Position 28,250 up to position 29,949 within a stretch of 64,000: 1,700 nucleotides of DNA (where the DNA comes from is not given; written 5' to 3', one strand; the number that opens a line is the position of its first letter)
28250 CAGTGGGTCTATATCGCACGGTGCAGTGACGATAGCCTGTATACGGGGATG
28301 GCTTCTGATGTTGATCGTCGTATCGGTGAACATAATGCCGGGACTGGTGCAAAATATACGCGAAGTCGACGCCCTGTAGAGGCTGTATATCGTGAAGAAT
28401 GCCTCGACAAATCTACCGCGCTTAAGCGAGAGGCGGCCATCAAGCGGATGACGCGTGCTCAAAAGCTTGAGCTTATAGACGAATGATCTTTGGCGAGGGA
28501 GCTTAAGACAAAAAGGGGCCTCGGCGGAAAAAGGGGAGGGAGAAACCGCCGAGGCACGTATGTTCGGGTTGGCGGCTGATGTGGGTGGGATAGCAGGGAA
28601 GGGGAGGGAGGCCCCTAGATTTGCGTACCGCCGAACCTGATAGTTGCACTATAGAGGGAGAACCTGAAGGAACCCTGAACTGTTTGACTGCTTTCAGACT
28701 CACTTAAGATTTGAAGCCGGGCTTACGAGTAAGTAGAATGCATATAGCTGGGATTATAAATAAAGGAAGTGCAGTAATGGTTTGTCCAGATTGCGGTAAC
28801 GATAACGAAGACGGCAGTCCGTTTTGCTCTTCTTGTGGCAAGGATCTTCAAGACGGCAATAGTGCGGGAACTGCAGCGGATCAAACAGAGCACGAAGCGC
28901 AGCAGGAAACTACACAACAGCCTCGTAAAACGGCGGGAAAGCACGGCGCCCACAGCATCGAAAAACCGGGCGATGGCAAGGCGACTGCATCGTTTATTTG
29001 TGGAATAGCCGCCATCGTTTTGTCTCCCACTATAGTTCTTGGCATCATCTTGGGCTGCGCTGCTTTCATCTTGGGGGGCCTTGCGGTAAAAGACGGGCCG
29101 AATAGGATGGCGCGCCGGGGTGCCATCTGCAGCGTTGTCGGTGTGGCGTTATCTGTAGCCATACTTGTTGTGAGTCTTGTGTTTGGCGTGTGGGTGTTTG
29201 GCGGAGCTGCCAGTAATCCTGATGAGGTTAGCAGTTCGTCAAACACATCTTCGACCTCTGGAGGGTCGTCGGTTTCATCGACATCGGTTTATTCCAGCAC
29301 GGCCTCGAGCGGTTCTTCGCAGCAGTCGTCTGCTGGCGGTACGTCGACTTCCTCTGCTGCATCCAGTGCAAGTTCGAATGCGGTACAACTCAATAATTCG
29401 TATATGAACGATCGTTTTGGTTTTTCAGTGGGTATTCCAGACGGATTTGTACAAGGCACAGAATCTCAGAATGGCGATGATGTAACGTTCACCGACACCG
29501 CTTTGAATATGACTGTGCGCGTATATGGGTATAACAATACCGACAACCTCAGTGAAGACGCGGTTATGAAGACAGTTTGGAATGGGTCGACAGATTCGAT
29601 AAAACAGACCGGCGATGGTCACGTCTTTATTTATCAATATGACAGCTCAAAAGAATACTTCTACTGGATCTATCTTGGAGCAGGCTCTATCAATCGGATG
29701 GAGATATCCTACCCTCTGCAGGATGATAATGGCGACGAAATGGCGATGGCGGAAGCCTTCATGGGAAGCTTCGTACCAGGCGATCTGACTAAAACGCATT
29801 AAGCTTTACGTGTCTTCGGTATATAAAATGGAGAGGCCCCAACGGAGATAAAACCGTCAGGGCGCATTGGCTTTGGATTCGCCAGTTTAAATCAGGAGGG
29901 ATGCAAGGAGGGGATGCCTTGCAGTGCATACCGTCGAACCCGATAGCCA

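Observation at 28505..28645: Candidate 6C-like small RNA with C-rich loops, transcribed antisense to its neighbours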

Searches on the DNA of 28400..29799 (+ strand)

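Call 4: search_rna_families(source=window, start=28400, end=28850, threshold=evalue, max_evalue=10, show_alignments=3)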
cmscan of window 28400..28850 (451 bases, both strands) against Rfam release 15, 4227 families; matches with E-value up to 10: 1.
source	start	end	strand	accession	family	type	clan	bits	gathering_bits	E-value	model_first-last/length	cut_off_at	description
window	28764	28834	+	RF00521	SAM_alpha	Cis-reg; riboswitch;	-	10.8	36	9.5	1-79/79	no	Alpha-proteobacteria SAM riboswitch aptamer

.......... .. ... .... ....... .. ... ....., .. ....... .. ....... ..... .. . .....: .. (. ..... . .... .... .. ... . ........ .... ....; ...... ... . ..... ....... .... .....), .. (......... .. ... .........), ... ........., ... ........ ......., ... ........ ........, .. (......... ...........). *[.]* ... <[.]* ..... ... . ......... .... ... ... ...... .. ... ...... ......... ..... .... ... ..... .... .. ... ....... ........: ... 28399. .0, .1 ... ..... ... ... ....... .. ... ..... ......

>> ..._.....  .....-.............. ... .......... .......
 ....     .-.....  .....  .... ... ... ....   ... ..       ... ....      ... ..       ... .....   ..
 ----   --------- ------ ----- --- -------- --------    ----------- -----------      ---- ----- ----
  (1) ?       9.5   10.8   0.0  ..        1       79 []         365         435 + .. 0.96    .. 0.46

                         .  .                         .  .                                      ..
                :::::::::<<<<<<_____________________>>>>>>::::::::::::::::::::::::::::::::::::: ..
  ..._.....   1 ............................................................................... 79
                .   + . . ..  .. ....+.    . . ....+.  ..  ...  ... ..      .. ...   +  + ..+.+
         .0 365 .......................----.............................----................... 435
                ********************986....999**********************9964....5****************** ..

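Call 47: search_rna_families(source=L152, start=4460, end=5250, threshold=evalue, max_evalue=10, show_alignments=2)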
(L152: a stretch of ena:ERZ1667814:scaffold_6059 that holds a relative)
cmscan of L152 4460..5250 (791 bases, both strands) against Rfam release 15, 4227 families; matches with E-value up to 10: 7.
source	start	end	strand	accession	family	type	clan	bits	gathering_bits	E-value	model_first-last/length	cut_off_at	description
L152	4986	5153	+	RF00013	6S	Gene;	-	31.8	46.4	0.00014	1-187/187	no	6S / SsrS RNA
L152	4696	4758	-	RF02868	ncS037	Gene; sRNA;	-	23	112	0.18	1-152/152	no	Burkholderia sRNA 37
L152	4696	4798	-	RF02344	ar14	Gene; sRNA;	-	20.2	58.8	0.19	1-123/123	no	Alphaproteobacterial ar14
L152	4466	4507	-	RF01002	mir-936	Gene; miRNA;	-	16.1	110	4.9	1-98/98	no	mir-936 microRNA precursor family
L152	4698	4834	-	RF02657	sot2652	Gene; sRNA;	-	15.4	61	0.71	1-187/187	no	Sense overlapping transcript RNA 2652 (sot)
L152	5109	5160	+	RF02278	Betaproteobacteria_toxic_sRNA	Gene; sRNA;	-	13.7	50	7.5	8-64/64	no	Betaproteobacteria toxic small RNA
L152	5087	5141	+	RF01084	TLS-PK3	Cis-reg;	-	12.2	80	8.7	1-129/129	no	Pseudoknot of tRNA-like structure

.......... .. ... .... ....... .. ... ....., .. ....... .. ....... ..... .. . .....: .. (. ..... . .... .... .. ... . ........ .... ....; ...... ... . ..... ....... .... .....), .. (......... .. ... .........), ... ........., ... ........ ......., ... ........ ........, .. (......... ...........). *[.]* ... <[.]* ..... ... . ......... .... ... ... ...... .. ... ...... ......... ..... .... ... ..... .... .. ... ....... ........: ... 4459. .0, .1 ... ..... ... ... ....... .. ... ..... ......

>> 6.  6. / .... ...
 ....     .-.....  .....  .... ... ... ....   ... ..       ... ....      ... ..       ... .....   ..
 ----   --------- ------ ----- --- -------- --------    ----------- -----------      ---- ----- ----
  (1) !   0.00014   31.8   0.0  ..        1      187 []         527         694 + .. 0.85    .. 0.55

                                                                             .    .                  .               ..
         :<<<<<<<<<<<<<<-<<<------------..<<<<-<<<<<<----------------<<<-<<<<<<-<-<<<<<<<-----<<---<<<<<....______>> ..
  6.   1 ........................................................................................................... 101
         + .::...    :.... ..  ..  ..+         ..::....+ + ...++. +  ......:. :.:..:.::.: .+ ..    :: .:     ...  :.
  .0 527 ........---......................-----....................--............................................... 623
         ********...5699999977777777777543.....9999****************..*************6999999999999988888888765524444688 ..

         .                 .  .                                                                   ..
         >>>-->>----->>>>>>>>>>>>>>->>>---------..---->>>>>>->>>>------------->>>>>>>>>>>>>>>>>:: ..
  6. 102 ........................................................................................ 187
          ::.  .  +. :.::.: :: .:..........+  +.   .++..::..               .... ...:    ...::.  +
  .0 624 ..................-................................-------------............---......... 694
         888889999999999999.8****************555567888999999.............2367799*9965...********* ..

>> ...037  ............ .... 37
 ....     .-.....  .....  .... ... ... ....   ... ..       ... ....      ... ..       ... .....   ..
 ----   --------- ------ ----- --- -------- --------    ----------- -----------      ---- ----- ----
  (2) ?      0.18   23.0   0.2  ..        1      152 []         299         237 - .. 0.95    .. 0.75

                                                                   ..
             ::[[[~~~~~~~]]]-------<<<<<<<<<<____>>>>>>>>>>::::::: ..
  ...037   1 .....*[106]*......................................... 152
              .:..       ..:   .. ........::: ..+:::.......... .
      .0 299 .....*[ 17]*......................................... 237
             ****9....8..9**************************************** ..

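Call 56: build_rna_model(alignment_id=A3)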
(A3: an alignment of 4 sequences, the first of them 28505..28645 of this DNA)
Model R1 built from alignment A3 (4 sequences, 148 columns); structure: RNAalifold consensus.
model positions 135; base pairs 24; branch points 1; effective number of sequences 1.62; information 0.59 bits per position. Calibrated on 0.2 Mb of random sequence (short: E-values are rough).
structure used (alignment columns):
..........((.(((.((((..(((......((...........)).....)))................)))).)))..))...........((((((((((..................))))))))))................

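Call 57: search_with_rna_model(model_id=R1, sources=[window, L023, L025, L027, L028, L029, L030, L031, L152, L153], max_evalue=10)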
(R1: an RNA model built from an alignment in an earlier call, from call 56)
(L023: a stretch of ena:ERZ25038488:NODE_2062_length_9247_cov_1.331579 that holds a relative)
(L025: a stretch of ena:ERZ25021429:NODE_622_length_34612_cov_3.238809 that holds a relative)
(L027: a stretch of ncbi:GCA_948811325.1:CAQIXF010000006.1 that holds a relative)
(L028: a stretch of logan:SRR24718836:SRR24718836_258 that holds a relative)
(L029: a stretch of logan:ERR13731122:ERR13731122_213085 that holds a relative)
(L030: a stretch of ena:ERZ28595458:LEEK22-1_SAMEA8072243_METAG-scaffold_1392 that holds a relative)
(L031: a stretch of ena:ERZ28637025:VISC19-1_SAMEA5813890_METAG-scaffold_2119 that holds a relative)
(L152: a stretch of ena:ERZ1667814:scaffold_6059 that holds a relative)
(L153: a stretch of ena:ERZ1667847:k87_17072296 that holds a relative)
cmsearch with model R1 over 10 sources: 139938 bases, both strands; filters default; matches with E-value up to 10: 8.
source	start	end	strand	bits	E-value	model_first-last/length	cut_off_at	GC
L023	3739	3880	-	134.9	7.8e-41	1-135/135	no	0.59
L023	5066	5200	-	134.8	8.4e-41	1-135/135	no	0.62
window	28505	28647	-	130.8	1.5e-39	1-135/135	no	0.6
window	29823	29950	-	126.3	4.1e-38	1-135/135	no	0.52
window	29885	30001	+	10.6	0.28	1-135/135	no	0.49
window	6718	6821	-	10.4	0.33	1-135/135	no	0.52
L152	6952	7044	+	7.8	2.1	1-135/135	no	0.6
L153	3774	3866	+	7.8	2.1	1-135/135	no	0.6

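Call 60: search_with_rna_model(model_id=R1, sources=[L154, L155], max_evalue=10, filters=off, show_alignments=3)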
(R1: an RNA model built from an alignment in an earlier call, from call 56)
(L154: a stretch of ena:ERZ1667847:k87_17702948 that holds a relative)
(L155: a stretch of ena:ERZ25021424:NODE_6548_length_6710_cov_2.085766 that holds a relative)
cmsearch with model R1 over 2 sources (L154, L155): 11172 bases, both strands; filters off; matches with E-value up to 10: 20.
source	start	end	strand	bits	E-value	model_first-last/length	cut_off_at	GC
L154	3631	3782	-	74.3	1.2e-22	1-135/135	no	0.58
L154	3616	3698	+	9.7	0.043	1-135/135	no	0.53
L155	3056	3147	-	8.8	0.084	1-135/135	no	0.58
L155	3561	3593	-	7.1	0.3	89-121/135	no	0.55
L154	2129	2211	+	6.1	0.62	1-135/135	no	0.52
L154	2974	2999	+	5.7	0.83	24-49/135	no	0.81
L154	760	857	-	5.1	1.3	1-135/135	no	0.64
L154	3106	3127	-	4.2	2.4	1-135/135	no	0.55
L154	2501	2541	+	3.9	3.1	1-135/135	no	0.49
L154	2163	2252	-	3.9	3.1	1-135/135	no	0.58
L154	543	625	-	3.5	4.1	1-135/135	no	0.49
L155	1727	1745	-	3.3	4.6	96-114/135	no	0.68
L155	2567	2653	+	3.3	4.6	1-135/135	no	0.49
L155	4238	4346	+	3.2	4.9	1-135/135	no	0.43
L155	3616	3724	+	3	5.9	1-135/135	no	0.51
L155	66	161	-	2.8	6.6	1-135/135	no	0.59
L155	4291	4324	-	2.7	7.5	1-135/135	no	0.35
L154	2793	2811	+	2.6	7.6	1-135/135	no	0.42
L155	3029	3115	+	2.6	8.1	1-135/135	no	0.52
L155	2439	2533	+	2.5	8.7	1-135/135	no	0.51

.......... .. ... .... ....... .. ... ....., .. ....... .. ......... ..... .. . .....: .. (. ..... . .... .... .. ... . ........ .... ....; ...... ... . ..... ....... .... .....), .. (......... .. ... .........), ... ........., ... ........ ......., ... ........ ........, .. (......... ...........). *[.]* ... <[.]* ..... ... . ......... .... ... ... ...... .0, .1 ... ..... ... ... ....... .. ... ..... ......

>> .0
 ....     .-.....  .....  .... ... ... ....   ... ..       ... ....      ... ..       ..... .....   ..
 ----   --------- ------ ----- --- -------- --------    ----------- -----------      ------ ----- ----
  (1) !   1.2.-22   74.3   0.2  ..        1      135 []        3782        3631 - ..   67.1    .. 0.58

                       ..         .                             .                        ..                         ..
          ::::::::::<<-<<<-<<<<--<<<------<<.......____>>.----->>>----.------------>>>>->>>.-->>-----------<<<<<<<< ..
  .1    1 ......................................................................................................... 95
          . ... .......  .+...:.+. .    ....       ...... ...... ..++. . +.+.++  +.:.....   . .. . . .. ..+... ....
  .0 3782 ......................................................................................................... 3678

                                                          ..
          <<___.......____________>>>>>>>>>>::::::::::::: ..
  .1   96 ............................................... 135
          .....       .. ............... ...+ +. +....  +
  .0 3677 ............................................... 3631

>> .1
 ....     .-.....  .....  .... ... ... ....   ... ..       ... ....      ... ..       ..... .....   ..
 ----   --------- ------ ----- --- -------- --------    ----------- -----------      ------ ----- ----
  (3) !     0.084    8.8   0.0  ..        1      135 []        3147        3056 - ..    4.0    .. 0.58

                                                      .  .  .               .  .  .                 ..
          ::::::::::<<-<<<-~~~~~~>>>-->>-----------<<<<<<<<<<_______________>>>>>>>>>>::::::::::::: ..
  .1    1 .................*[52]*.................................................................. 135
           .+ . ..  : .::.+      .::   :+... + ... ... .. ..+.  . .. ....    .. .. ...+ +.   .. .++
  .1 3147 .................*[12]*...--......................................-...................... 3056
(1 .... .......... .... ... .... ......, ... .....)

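Call 63: search_with_rna_model(model_id=R1, sources=[window, L023, L154], max_evalue=0.00001, make_alignment=true)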
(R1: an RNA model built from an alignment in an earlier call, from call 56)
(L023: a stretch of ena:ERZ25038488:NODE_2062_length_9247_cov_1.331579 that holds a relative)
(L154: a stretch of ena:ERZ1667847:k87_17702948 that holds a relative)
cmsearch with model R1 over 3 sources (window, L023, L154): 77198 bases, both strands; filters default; matches with E-value up to 0.00001: 5.
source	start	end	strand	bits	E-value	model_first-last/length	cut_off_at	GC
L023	3739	3880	-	134.9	4.3e-41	1-135/135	no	0.59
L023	5066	5200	-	134.8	4.6e-41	1-135/135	no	0.62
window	28505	28647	-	130.8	8.3e-40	1-135/135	no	0.6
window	29823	29950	-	126.3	2.3e-38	1-135/135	no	0.52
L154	3631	3782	-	74.3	8.2e-22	1-135/135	no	0.58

Alignment A5: 5 matches aligned to the model, 152 columns, each read 5' to 3' on its own strand. Consensus structure (alignment columns), stored with it:
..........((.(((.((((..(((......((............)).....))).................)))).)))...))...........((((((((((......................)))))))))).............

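Call 70: search_with_rna_model(model_id=R1, sources=[L157, L158], max_evalue=1, filters=off, show_alignments=2)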
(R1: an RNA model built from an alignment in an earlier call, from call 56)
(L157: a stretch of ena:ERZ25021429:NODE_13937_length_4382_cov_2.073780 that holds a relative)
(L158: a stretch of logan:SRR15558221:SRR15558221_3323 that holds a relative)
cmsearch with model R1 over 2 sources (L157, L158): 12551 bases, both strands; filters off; matches with E-value up to 1: 6.
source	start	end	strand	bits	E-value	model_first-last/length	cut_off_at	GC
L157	3327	3473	-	83.3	1.8e-25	1-135/135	no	0.55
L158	7969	8111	-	10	0.038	1-135/135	no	0.46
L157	3303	3390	+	9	0.083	1-135/135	no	0.53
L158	7050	7138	-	6.1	0.7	1-135/135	no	0.45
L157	3113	3158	-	5.9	0.76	1-135/135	no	0.57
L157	407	500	+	5.9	0.82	1-135/135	no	0.53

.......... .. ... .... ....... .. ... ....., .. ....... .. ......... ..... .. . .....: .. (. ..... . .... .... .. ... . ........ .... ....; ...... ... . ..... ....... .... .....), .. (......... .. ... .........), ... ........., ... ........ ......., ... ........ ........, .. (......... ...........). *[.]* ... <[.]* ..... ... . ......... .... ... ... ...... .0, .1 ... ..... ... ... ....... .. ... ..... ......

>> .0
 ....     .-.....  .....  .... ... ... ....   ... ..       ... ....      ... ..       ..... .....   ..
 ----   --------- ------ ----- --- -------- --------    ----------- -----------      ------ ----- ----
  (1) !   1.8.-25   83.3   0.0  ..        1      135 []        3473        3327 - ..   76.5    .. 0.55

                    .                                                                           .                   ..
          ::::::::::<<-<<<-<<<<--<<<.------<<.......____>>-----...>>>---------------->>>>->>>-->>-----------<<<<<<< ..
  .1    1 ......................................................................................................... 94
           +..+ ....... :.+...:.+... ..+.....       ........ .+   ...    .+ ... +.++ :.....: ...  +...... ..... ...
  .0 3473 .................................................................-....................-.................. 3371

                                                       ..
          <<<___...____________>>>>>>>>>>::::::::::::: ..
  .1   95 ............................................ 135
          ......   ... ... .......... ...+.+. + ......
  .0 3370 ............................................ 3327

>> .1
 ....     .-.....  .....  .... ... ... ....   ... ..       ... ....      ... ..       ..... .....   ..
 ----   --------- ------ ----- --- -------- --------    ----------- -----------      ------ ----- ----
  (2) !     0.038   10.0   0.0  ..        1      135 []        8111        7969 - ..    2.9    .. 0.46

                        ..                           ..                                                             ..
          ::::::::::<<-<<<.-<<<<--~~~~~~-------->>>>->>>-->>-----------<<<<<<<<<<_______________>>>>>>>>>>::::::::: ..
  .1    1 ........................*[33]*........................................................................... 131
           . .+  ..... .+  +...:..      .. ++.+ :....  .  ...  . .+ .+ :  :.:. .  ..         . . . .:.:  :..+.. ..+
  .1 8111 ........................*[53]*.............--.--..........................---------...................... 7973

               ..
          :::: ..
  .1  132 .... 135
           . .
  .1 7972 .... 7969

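Call 73: search_with_rna_model(model_id=R1, sources=[window, L023, L154, L157], max_evalue=0.00001, make_alignment=true)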
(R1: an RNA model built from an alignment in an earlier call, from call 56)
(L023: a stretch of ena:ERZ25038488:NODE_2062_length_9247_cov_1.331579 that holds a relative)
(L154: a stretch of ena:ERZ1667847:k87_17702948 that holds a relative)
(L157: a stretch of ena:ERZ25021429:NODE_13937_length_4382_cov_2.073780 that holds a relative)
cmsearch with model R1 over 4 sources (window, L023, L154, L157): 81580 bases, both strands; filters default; matches with E-value up to 0.00001: 6.
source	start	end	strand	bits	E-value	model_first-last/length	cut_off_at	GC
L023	3739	3880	-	134.9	4.5e-41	1-135/135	no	0.59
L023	5066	5200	-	134.8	4.9e-41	1-135/135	no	0.62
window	28505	28647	-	130.8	8.7e-40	1-135/135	no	0.6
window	29823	29950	-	126.3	2.4e-38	1-135/135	no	0.52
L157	3327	3473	-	83.3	1.2e-24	1-135/135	no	0.55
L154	3631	3782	-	74.3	8.7e-22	1-135/135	no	0.58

Alignment A6: 6 matches aligned to the model, 156 columns, each read 5' to 3' on its own strand. Consensus structure (alignment columns), stored with it:
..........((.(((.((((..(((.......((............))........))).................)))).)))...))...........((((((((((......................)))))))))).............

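Call 91: search_with_rna_model(model_id=R1, sources=[L159, L160, L161, L162, L163, L164, L165, L166], max_evalue=1)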
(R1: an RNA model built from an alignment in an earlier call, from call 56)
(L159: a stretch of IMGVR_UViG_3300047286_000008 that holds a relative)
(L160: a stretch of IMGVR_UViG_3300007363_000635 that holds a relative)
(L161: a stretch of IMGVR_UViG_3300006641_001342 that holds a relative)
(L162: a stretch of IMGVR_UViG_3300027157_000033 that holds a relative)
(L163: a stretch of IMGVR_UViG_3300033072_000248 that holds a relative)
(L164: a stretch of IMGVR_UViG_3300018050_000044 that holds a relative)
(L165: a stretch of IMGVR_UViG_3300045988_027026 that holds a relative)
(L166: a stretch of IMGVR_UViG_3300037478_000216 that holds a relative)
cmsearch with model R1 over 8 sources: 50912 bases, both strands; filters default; matches with E-value up to 1: 6.
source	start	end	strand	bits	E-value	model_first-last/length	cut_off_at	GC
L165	3556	3685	-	11.2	0.066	1-135/135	no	0.56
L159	10308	10431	+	10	0.16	1-135/135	no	0.6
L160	4479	4602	-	10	0.16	1-135/135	no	0.6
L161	4116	4239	-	10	0.16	1-135/135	no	0.6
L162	4309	4432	-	10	0.16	1-135/135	no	0.6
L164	1423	1546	-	10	0.16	1-135/135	no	0.6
